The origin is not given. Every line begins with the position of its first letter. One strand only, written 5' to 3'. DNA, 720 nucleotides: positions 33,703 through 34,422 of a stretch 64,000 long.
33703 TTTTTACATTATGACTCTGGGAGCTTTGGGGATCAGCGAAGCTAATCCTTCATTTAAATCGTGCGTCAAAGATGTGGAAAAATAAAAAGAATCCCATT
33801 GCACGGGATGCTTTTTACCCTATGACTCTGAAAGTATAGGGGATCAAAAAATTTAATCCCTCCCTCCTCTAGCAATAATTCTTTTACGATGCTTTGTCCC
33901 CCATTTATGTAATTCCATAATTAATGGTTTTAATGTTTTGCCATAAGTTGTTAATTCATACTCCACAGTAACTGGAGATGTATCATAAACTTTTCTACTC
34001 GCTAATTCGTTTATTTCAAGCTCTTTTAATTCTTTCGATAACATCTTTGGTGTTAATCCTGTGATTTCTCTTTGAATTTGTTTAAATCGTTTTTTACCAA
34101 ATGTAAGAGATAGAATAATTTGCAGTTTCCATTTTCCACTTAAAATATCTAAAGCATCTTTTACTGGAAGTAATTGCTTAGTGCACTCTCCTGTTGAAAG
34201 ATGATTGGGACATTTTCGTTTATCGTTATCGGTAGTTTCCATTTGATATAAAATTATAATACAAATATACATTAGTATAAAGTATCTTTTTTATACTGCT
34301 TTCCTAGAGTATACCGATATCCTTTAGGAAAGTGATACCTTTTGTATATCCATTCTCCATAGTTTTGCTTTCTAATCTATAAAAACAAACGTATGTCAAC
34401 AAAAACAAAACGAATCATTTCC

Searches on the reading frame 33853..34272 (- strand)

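Call 4: search_protein_families(library=pfam, proteins=[window:33853-34272:-], max_evalue=0.01)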
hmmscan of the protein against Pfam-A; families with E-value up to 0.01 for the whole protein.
window:33853-34272:- (139 aa): 1 family
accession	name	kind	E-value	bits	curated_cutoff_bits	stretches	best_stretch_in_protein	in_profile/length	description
PF01638.23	HxlR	-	7.3e-28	96.7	20.8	1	43-131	1-89/91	HxlR-like helix-turn-helix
